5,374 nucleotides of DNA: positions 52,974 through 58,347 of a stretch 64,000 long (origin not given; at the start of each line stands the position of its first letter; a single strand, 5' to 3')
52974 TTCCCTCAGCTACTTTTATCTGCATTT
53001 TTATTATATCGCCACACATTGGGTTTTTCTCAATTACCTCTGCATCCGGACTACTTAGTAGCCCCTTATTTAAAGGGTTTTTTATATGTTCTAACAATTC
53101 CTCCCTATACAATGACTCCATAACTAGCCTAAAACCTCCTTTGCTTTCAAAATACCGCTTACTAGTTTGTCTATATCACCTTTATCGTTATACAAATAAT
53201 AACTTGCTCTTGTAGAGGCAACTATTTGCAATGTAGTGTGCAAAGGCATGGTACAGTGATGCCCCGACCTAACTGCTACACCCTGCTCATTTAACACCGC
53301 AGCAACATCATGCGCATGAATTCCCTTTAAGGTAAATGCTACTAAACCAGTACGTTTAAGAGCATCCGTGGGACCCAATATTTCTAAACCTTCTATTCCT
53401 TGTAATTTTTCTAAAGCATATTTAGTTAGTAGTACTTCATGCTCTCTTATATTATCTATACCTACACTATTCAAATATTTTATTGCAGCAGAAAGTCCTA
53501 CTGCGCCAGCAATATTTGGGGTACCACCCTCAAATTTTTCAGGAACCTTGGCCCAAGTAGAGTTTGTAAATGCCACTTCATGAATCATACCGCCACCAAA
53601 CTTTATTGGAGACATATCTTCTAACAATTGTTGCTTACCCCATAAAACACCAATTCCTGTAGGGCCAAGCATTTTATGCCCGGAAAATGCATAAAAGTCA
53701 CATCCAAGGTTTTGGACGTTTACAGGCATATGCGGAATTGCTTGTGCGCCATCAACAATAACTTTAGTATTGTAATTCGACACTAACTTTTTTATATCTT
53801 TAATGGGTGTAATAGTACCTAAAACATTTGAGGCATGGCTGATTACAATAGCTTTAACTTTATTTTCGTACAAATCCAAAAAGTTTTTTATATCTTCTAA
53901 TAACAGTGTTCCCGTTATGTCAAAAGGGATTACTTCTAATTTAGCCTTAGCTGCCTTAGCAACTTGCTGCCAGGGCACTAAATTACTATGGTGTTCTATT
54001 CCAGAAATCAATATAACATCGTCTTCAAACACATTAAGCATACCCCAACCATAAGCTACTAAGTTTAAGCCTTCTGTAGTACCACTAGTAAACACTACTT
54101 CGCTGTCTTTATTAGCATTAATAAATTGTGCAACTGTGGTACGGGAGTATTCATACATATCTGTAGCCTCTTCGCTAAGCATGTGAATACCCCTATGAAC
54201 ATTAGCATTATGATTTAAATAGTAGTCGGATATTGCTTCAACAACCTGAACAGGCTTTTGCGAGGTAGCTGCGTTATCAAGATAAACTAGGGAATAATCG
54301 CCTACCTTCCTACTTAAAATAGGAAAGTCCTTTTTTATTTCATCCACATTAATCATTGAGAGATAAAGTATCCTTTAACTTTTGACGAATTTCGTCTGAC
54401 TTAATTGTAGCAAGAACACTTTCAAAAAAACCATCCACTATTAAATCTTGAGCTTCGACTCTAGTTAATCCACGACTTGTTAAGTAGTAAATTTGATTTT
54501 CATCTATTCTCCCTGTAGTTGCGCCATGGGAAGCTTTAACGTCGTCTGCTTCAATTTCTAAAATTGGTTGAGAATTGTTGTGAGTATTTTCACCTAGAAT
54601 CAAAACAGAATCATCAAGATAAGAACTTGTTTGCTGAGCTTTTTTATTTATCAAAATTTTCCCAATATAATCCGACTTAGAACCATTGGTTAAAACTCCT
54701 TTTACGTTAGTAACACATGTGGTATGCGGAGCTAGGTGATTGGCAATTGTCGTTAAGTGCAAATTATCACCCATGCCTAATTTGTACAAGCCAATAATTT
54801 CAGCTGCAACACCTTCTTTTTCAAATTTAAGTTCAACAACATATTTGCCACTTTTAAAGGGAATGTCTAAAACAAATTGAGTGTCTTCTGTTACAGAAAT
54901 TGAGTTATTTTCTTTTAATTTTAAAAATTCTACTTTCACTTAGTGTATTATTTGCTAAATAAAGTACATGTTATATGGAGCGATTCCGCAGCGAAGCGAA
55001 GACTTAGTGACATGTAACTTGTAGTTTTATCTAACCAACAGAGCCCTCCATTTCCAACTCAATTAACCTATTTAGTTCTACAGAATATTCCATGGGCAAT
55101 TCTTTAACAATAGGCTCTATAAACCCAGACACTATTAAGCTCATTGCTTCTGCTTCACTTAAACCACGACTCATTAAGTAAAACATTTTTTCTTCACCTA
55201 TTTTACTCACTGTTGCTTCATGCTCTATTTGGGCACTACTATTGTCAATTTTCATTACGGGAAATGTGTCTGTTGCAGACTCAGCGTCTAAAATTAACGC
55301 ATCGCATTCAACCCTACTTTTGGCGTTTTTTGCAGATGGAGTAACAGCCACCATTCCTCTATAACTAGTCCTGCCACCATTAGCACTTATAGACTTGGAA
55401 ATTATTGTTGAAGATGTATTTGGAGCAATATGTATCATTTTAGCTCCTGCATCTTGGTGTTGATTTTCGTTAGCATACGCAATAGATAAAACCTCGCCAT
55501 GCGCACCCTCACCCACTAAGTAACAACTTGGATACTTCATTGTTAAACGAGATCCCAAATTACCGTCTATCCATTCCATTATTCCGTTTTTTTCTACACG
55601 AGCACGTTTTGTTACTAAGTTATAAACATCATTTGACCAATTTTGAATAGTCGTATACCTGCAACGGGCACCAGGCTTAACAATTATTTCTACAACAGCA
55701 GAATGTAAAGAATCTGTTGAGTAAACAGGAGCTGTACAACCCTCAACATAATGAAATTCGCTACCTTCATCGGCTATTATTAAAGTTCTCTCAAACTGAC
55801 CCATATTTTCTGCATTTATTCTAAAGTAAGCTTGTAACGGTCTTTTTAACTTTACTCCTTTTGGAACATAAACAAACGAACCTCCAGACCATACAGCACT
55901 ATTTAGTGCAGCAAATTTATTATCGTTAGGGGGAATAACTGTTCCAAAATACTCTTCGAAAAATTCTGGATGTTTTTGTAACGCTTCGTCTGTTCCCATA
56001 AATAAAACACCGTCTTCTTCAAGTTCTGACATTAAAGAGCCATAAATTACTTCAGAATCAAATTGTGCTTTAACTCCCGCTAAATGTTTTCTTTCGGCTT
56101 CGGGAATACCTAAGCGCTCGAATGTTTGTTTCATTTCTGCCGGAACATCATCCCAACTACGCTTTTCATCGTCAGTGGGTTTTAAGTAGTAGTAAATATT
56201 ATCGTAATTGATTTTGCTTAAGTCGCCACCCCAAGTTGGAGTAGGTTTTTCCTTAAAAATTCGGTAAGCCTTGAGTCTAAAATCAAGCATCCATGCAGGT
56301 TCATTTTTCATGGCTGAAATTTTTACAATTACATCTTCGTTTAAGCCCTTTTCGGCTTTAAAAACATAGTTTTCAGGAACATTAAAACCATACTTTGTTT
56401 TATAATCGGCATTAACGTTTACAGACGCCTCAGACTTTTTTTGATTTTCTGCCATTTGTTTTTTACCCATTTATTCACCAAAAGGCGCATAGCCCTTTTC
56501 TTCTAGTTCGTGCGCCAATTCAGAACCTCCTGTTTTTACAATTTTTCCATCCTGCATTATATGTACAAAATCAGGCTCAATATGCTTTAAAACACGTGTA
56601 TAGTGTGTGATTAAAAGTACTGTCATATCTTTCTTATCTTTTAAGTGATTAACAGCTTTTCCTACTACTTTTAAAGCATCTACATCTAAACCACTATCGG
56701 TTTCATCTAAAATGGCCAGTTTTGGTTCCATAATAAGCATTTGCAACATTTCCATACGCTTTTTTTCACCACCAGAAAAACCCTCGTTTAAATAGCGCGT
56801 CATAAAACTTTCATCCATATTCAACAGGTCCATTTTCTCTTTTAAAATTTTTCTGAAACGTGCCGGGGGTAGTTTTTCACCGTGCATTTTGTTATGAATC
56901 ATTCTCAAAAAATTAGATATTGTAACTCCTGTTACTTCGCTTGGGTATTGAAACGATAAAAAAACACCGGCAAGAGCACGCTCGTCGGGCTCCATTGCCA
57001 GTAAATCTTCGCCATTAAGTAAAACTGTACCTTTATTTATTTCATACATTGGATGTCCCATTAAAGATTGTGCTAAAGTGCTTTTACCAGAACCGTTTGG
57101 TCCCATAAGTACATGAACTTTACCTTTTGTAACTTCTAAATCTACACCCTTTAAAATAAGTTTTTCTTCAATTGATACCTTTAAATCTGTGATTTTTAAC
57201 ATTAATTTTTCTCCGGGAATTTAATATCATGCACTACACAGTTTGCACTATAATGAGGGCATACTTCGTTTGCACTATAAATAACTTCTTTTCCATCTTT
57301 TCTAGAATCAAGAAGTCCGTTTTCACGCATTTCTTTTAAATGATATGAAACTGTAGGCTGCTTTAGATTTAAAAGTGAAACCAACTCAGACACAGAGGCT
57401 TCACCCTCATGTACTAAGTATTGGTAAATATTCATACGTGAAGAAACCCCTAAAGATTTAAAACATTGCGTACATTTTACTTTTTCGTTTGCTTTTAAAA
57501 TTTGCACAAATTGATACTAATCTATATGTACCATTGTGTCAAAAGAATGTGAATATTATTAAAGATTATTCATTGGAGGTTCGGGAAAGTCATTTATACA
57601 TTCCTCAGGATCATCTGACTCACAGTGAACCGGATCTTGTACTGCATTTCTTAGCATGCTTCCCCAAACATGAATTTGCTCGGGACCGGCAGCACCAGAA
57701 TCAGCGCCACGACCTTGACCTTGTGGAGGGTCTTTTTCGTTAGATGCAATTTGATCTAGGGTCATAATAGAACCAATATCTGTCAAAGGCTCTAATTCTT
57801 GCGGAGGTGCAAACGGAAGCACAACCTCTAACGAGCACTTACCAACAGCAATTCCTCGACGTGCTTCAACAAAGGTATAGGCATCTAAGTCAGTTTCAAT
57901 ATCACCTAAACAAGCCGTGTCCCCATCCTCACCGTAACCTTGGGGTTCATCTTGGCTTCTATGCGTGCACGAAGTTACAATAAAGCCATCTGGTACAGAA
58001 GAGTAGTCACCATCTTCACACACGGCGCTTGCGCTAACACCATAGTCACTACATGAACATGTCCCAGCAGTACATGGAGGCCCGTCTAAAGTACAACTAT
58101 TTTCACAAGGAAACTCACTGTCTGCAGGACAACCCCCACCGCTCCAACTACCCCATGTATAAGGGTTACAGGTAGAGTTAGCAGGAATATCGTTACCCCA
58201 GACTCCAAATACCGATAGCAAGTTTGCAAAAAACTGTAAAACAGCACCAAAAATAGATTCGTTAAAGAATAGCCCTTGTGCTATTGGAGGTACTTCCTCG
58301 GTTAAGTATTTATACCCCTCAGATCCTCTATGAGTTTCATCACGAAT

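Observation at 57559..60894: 1111-aa secreted GH5 glycoside hydrolase with a huge Cys-rich extension, in GC-rich DNA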

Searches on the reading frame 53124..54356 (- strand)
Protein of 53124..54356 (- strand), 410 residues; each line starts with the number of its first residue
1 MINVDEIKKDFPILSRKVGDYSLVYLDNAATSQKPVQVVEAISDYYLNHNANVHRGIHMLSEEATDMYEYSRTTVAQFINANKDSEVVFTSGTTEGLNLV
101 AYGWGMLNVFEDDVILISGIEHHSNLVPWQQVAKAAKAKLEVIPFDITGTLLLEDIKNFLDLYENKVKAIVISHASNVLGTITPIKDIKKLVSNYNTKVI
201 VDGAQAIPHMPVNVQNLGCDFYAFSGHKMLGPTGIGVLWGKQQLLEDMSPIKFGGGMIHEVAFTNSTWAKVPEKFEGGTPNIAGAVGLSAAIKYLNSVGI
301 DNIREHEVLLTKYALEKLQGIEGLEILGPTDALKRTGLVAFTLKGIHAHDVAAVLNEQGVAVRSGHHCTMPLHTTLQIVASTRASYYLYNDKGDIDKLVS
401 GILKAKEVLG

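Call 44: search_protein_families(library=pfam, max_evalue=0.001, proteins=[window:53124-54356:-])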
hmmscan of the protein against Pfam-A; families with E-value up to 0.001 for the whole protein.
window:53124-54356:- (410 aa): 3 families
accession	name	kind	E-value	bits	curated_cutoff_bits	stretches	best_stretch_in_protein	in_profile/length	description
PF00266.25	Aminotran_5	-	5.2e-143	476.9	21.5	1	24-398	1-371/371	Aminotransferase class-V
PF00155.27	Aminotran_1_2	-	1.7e-08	34.5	19.7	1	66-204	42-187/361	Aminotransferase class I and II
PF01212.27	Beta_elim_lyase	-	0.00011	22.1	27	1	130-246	88-217/288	Beta-eliminating lyase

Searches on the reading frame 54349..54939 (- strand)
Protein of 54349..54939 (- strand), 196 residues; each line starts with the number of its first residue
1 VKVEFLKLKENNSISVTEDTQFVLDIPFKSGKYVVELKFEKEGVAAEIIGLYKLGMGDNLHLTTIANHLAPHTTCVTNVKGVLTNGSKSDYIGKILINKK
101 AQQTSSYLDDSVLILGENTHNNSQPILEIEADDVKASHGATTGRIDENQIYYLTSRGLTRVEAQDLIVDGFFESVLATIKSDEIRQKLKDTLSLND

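Call 44: search_protein_families(library=pfam, max_evalue=0.001, proteins=[window:54349-54939:-])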
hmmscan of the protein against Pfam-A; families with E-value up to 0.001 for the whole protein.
window:54349-54939:- (196 aa): 1 family
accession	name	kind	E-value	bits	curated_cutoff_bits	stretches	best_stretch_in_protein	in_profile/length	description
PF01458.23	SUFBD_core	-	3.2e-42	145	27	1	36-171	97-232/232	SUF system FeS cluster assembly, SufBD core domain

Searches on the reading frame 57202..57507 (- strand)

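Call 44: search_protein_families(library=pfam, max_evalue=0.001, proteins=[window:57202-57507:-])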
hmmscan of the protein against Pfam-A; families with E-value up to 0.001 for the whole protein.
window:57202-57507:- (101 aa): 11 families
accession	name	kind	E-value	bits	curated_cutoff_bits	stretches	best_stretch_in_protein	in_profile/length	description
PF12840.13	HTH_20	-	1.4e-12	47.9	27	1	23-69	5-51/51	Helix-turn-helix domain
PF01022.26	HTH_5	-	2.3e-10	40.6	22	1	30-67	9-46/47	Bacterial regulatory protein, arsR family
PF12802.13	MarR_2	-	7.4e-07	29.7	27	1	31-72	14-59/61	MarR family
PF13412.12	HTH_24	-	1.1e-06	28.5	21.9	1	25-66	6-47/48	Winged helix-turn-helix DNA-binding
PF01978.25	TrmB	-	4.7e-06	26.8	25.6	1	25-79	11-64/68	Sugar-specific transcriptional regulator TrmB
PF01047.28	MarR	-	7.1e-06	26.3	24.6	1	33-71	14-52/59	MarR family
PF01325.25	Fe_dep_repress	-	4e-05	24.2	26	1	27-71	13-57/60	Iron dependent repressor, N-terminal DNA binding domain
PF03965.22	Penicillinase_R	-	8.8e-05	23.3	22.6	1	26-80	7-65/115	Penicillinase repressor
PF13463.12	HTH_27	-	9.3e-05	23.1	22.2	1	34-79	16-64/68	Winged helix DNA-binding domain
PF25212.1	HVO_A0114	-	0.00023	21.3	27.6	1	23-75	23-75/84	HVO_A0114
PF13518.12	HTH_28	-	0.00096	19.6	25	0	32-71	9-50/52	Helix-turn-helix domain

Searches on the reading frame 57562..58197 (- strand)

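Call 24: search_protein_families(library=pfam, max_evalue=10, proteins=[window:57562-58197:-])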
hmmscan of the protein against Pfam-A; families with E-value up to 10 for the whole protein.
seq(212 aa): 1 family
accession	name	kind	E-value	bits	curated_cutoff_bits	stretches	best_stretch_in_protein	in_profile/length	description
PF19986.4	DUF6422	-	5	7.8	25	1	28-81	39-88/94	Family of unknown function (DUF6422)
